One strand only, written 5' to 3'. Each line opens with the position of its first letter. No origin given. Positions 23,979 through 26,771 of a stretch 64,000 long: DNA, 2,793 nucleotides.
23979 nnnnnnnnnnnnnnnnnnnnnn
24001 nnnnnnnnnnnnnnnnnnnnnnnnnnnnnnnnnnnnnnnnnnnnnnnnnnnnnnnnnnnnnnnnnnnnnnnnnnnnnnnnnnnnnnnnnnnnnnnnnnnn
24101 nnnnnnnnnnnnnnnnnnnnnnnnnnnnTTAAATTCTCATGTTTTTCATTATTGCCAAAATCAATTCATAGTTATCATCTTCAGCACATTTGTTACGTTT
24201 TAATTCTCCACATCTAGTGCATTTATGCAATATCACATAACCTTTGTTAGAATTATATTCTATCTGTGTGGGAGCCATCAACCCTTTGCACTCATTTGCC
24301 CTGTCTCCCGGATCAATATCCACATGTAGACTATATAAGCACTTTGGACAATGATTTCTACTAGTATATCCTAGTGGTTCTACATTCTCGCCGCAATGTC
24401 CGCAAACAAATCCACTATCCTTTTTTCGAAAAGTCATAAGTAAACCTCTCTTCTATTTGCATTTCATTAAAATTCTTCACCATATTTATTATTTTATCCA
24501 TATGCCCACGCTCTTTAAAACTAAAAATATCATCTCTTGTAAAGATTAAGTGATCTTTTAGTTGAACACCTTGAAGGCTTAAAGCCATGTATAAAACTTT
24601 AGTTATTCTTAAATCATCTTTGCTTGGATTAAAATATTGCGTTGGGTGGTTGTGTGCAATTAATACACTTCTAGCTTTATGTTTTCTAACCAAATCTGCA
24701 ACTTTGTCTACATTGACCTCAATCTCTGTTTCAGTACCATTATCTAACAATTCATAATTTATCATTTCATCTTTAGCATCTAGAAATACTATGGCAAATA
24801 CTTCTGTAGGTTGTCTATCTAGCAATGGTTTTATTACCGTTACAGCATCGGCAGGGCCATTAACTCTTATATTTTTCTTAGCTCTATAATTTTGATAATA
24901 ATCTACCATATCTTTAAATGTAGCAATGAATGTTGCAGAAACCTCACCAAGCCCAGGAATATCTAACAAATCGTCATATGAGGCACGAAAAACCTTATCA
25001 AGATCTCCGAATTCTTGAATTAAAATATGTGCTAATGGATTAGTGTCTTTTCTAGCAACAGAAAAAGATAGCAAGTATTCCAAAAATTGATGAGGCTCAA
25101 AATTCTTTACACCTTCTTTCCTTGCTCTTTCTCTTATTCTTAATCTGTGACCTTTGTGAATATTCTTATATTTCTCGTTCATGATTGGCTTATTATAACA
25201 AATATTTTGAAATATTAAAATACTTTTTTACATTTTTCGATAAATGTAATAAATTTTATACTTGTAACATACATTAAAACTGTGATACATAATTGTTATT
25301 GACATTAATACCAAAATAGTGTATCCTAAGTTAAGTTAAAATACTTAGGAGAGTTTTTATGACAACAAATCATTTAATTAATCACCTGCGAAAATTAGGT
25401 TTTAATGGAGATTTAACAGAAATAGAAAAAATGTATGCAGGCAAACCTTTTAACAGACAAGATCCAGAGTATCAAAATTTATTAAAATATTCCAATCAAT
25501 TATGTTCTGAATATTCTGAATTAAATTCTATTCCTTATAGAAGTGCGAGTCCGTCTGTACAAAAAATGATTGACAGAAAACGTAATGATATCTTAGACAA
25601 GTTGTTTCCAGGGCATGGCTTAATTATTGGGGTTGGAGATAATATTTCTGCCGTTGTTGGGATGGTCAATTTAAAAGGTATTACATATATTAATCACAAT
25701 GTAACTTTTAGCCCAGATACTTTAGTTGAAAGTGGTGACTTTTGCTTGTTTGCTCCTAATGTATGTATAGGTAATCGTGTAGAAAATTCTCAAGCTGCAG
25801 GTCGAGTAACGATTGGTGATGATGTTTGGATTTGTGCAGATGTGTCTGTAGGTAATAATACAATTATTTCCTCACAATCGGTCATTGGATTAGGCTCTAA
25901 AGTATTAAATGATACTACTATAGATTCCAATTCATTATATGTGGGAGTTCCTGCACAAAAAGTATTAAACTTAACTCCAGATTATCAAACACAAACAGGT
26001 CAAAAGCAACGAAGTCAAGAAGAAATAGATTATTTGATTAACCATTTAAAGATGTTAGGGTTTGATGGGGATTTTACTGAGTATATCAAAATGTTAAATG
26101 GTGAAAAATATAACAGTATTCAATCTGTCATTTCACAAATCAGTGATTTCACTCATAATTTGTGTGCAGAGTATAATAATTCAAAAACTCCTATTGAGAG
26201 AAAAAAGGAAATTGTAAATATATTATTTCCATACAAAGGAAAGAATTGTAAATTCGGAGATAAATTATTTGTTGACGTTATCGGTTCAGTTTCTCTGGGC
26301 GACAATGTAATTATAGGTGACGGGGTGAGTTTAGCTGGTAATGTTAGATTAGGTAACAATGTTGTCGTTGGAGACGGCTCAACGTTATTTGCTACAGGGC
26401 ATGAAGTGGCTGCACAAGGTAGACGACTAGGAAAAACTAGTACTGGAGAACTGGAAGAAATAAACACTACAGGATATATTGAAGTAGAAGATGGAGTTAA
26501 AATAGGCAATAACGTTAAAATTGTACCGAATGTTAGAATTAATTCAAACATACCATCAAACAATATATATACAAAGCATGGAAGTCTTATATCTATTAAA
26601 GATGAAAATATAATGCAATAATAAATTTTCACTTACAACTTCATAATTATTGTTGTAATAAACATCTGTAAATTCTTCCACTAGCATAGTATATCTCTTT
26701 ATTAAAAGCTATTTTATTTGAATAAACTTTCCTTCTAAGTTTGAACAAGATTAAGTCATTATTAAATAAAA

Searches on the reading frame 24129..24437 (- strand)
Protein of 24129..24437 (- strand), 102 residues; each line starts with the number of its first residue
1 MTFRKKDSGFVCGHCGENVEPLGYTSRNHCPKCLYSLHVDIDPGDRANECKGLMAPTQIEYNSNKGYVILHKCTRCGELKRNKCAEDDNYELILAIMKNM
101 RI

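Call 32: find_homologous_proteins(query=window:24129-24437:-, max_evalue=1e-10)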
Query window:24129-24437:- (102 aa): 799 proteins with E <= 1e-10 among 799 candidates; the best 120 are listed.
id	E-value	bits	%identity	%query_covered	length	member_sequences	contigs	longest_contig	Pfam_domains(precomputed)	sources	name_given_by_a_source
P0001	1.8e-66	239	100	100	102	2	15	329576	PF12647.13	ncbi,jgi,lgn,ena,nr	ncbi:MAG: RNHCP domain-containing protein [Clostridia bacterium]|nr:RNHCP domain-containing protein 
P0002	5.9e-56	205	83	100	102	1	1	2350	PF12647.13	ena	-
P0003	2.0e-47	178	76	100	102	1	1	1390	PF12647.13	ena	-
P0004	3.5e-47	177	74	100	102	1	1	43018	PF12647.13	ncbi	-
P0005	1.0e-46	175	73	100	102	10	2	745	PF12647.13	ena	-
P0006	1.3e-45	172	71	99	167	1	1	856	PF12647.13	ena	-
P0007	1.2e-43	165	71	100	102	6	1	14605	PF12647.13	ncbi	-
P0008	2.8e-43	164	69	96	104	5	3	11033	PF12647.13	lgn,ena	-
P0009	5.3e-43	163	71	100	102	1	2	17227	PF12647.13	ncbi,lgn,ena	-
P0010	6.7e-43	163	70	97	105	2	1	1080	PF12647.13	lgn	-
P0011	4.5e-42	160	69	94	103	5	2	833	PF12647.13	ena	-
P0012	2.5e-40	155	66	97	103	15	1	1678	PF12647.13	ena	-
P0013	8.8e-40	153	68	93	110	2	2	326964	PF12647.13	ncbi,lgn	-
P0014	1.2e-39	153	64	98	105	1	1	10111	PF12647.13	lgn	-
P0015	3.9e-39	151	67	95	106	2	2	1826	PF12647.13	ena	-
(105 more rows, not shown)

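Call 33: find_encoding_contigs(protein=P0001, flank=3000, max_places=10)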
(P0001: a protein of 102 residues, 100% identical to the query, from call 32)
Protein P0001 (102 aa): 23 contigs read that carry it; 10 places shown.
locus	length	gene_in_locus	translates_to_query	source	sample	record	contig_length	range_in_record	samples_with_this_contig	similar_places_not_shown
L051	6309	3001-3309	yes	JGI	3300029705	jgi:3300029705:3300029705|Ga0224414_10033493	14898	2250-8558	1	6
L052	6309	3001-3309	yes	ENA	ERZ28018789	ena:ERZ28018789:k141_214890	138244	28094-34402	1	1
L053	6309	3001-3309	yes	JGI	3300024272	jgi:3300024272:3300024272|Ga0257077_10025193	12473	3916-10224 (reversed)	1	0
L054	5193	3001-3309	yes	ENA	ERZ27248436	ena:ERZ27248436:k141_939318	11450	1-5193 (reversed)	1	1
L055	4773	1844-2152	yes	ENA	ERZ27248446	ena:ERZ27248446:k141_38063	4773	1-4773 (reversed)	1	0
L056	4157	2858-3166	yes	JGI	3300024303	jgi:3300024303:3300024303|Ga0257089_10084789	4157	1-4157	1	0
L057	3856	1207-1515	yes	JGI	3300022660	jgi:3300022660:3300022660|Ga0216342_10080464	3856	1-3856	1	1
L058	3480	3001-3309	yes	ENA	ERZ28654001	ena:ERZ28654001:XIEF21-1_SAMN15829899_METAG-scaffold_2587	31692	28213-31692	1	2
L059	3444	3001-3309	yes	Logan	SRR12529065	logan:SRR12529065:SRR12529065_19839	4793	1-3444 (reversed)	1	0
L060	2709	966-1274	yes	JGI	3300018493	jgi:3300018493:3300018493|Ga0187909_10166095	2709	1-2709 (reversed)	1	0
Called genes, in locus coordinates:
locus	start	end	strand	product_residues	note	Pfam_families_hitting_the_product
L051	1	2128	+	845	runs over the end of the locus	PF00521:DNA_topoisoIV, PF03989:DNA_gyraseA_C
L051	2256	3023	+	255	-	PF04002:RadC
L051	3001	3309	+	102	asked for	PF12647:RNHCP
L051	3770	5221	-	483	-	PF12844:HTH_19 (faint), PF00589:Phage_integrase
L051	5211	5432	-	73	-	-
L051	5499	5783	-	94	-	-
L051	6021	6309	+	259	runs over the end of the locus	-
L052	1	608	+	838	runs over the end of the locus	PF00521:DNA_topoisoIV, PF03989:DNA_gyraseA_C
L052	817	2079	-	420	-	PF12464:Mac (faint), PF25087:GMPPB_C (faint), PF00132:Hexapep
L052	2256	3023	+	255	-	PF04002:RadC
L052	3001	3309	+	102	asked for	PF12647:RNHCP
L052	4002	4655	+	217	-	-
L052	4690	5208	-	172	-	PF06559:DCD_N (weak), PF22769:DCD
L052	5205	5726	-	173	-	PF22769:DCD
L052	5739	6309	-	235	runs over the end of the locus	-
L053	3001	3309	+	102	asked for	PF12647:RNHCP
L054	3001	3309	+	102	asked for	PF12647:RNHCP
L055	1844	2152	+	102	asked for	PF12647:RNHCP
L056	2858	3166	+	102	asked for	PF12647:RNHCP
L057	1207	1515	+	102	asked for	PF12647:RNHCP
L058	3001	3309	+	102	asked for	PF12647:RNHCP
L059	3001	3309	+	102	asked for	PF12647:RNHCP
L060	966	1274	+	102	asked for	PF12647:RNHCP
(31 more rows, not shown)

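Call 34: find_encoding_contigs(protein=P0004, flank=3000, max_places=4)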
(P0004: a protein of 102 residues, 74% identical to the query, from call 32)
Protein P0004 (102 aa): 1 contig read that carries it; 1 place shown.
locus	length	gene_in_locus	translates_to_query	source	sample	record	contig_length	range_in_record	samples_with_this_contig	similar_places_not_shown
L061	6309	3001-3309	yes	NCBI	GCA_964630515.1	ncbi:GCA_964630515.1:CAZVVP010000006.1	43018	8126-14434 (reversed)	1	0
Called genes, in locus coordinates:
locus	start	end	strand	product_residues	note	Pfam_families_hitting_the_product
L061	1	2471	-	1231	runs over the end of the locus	PF04563:RNA_pol_Rpb2_1, PF04561:RNA_pol_Rpb2_2, PF04565:RNA_pol_Rpb2_3, PF10385:RNA_pol_Rpb2_45, PF00562:RNA_pol_Rpb2_6, PF04560:RNA_pol_Rpb2_7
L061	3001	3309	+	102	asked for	PF12647:RNHCP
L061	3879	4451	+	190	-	PF08238:Sel1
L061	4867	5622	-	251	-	PF00121:TIM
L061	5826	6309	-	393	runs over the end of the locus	PF00162:PGK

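Call 35: find_encoding_contigs(protein=P0002, flank=3000, max_places=4)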
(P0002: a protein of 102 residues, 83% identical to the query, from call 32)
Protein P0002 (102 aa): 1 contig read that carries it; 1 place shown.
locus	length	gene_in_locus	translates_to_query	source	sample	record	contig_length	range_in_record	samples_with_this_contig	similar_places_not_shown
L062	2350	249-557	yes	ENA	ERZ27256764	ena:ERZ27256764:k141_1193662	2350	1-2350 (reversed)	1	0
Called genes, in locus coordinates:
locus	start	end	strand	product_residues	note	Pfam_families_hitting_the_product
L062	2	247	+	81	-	?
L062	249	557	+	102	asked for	PF12647:RNHCP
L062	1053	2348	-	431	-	?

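Call 44: find_encoding_contigs(protein=P0001, flank=10000, max_places=5)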
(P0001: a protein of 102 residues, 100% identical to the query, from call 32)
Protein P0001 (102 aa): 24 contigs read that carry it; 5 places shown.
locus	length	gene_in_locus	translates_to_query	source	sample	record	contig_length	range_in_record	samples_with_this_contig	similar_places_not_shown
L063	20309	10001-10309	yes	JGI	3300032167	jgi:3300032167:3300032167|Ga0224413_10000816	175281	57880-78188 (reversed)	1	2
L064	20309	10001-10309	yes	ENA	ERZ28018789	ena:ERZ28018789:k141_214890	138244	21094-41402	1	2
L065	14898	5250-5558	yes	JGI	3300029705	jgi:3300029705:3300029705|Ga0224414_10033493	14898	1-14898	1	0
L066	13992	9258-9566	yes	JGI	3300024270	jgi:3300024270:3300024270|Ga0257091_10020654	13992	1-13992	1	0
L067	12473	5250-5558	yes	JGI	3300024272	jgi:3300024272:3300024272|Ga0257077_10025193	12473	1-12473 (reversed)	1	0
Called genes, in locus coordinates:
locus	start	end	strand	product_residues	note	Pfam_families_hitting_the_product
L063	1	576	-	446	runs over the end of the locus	PF11638:DnaA_N (weak), PF01695:IstB_IS21 (weak), PF00308:Bac_DnaA, PF00004:AAA, PF08299:Bac_DnaA_C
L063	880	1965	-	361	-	PF02463:SMC_N, PF13175:AAA_15, PF13476:AAA_23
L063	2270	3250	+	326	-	-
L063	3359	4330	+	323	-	-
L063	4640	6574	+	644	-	PF02518:HATPase_c, PF00204:DNA_gyraseB, PF01751:Toprim, PF00986:DNA_gyraseB_C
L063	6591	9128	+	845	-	PF00521:DNA_topoisoIV, PF03989:DNA_gyraseA_C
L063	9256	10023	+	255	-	PF04002:RadC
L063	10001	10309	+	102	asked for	PF12647:RNHCP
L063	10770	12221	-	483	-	PF12844:HTH_19 (faint), PF00589:Phage_integrase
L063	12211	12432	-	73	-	-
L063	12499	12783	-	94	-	-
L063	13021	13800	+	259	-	-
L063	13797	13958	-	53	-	-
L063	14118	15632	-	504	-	PF09479:Flg_new, PF07581:Glug (faint)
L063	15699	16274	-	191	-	PF06908:YpsA (weak)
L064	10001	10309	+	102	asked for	PF12647:RNHCP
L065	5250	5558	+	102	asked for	PF12647:RNHCP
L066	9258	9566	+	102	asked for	PF12647:RNHCP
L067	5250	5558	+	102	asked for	PF12647:RNHCP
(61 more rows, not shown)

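Call 61: find_encoding_contigs(protein=P0009, flank=2500, max_places=3)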
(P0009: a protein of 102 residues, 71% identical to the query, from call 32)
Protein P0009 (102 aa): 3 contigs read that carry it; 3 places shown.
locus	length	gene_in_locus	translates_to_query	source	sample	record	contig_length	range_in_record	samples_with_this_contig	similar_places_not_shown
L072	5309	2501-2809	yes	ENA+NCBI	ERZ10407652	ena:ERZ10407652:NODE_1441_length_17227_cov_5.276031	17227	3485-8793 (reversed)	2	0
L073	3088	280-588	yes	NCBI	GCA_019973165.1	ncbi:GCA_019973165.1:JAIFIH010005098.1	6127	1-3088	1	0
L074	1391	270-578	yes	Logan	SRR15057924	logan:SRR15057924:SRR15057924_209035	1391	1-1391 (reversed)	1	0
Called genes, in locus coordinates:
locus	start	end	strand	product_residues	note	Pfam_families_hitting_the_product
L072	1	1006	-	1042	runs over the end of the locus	PF00133:tRNA-synt_1, PF09334:tRNA-synt_1g (weak), PF08264:Anticodon_1, PF19302:DUF5915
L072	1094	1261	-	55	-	-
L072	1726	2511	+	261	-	PF12826:HHH_2 (weak), PF04002:RadC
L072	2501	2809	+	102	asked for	PF12647:RNHCP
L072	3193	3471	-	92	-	PF01084:Ribosomal_S18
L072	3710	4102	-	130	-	PF00436:SSB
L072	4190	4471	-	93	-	PF01250:Ribosomal_S6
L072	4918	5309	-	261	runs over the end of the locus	PF02585:PIG-L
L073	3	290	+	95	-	?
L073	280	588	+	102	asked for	PF12647:RNHCP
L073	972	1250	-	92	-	PF01084:Ribosomal_S18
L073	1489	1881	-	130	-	PF00436:SSB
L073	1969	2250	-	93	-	PF01250:Ribosomal_S6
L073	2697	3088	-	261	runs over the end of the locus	PF02585:PIG-L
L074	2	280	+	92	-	?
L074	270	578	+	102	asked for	PF12647:RNHCP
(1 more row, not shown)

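Call 62: find_encoding_contigs(protein=P0007, flank=2500, max_places=3)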
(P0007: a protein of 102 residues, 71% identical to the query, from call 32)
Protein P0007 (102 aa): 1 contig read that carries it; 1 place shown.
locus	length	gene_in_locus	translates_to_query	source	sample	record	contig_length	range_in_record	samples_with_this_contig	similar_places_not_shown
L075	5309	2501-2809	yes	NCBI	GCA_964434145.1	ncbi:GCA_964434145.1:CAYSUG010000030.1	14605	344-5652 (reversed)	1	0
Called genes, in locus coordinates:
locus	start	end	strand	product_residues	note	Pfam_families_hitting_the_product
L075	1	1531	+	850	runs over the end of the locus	PF00521:DNA_topoisoIV, PF03989:DNA_gyraseA_C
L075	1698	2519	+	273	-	PF04002:RadC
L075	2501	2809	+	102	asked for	PF12647:RNHCP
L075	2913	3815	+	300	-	-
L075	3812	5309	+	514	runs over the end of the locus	PF00128:Alpha-amylase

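Call 63: find_encoding_contigs(protein=P0013, flank=2500, max_places=3)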
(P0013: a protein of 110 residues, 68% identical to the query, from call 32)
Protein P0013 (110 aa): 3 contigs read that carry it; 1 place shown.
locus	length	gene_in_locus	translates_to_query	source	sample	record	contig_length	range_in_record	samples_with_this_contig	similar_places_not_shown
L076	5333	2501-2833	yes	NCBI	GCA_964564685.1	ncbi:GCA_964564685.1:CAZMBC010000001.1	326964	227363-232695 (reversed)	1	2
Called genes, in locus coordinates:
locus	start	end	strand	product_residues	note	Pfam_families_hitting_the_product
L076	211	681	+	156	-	-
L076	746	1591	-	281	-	PF02645:DegV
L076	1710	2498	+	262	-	PF04002:RadC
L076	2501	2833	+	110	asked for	PF12647:RNHCP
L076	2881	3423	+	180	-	-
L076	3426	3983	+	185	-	-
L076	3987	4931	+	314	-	PF00198:2-oxoacid_dh (weak)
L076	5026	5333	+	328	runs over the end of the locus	PF00579:tRNA-synt_1b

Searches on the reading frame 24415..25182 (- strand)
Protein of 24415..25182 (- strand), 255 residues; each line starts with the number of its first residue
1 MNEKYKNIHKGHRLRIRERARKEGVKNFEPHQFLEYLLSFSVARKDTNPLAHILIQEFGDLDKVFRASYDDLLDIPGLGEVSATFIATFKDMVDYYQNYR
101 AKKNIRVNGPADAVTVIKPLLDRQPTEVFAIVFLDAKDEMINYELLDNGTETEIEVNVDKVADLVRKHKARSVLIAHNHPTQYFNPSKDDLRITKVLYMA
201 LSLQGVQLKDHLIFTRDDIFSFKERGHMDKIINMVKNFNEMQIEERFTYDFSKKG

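Call 15: find_encoding_contigs(protein=window:24415-25182:-, flank=6000, max_places=10)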
Protein window:24415-25182:- (255 aa): 7 contigs read that carry it; 4 places shown.
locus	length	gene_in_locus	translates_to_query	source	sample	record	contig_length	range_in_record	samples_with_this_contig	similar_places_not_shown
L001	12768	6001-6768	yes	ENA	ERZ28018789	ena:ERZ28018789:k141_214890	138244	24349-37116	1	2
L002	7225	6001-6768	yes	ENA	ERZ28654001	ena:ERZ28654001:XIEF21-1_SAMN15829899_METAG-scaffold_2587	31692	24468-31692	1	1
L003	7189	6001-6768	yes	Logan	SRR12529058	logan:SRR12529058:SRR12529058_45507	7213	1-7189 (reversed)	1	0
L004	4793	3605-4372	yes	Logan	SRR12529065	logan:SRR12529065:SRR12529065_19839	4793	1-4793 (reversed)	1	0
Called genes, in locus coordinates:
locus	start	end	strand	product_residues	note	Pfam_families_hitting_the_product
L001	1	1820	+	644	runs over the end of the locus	PF02518:HATPase_c, PF00204:DNA_gyraseB, PF01751:Toprim, PF00986:DNA_gyraseB_C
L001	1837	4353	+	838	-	PF00521:DNA_topoisoIV, PF03989:DNA_gyraseA_C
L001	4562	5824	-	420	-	PF12464:Mac (faint), PF25087:GMPPB_C (faint), PF00132:Hexapep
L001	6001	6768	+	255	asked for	PF04002:RadC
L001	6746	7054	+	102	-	PF12647:RNHCP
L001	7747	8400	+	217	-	-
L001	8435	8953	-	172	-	PF06559:DCD_N (weak), PF22769:DCD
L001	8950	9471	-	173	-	PF22769:DCD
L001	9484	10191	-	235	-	-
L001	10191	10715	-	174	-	-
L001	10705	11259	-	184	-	PF13521:AAA_28, PF24883:NPHP3_N (faint)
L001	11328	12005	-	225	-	PF00293:NUDIX, PF19368:WHD_AraR (weak), PF21906:WHD_NrtR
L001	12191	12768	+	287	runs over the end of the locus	-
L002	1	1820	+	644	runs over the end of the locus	PF02518:HATPase_c, PF00204:DNA_gyraseB, PF01751:Toprim, PF00986:DNA_gyraseB_C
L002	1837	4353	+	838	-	PF00521:DNA_topoisoIV, PF03989:DNA_gyraseA_C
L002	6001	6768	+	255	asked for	PF04002:RadC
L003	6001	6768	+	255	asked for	PF04002:RadC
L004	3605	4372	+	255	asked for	PF04002:RadC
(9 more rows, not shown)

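Call 19: search_protein_families(library=pfam, proteins=[window:24415-25182:-])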
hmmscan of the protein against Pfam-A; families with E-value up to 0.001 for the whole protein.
window:24415-25182:- (255 aa): 4 families
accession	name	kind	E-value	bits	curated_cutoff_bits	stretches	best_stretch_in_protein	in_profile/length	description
PF04002.20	RadC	-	3.2e-28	98.5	22.1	1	108-226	2-120/121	RadC-like JAB domain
PF12826.13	HHH_2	-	2.1e-05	25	27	1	50-89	15-54/64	Helix-hairpin-helix motif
PF20582.4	UPF0758_N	-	0.00017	22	27.1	1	15-83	9-76/77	UPF0758 N-terminal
PF00633.29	HHH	-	0.00088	19.5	24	0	61-83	2-24/30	Helix-hairpin-helix motif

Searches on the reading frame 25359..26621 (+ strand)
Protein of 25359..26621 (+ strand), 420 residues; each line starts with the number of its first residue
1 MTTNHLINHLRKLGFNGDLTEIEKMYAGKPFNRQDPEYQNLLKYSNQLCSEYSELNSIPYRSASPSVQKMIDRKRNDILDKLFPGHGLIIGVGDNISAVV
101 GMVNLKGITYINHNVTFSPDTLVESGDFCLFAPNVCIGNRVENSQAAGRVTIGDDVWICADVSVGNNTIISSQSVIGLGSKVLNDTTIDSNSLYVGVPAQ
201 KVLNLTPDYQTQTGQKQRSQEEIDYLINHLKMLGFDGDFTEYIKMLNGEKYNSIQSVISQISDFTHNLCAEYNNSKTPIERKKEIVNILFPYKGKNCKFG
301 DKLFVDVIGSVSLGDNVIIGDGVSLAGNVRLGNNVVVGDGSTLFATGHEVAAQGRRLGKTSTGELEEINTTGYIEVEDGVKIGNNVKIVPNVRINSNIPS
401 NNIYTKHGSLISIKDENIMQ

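Call 19: search_protein_families(library=pfam, proteins=[window:25359-26621:+])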
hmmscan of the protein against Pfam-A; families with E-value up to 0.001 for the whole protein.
window:25359-26621:+ (420 aa): 3 families
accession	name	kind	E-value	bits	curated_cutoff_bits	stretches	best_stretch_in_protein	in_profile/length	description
PF00132.30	Hexapep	-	9.4e-17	60.4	27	1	311-343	2-34/36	Bacterial transferase hexapeptide (six repeats)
PF12464.13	Mac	-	2.7e-10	40.8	22.1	1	244-290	1-49/53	Maltose acetyltransferase hexapeptide capping motif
PF25084.1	LbH_EIF2B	-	2.9e-05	24.5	54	0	145-196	11-61/105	EIF2B subunit epsilon LbH domain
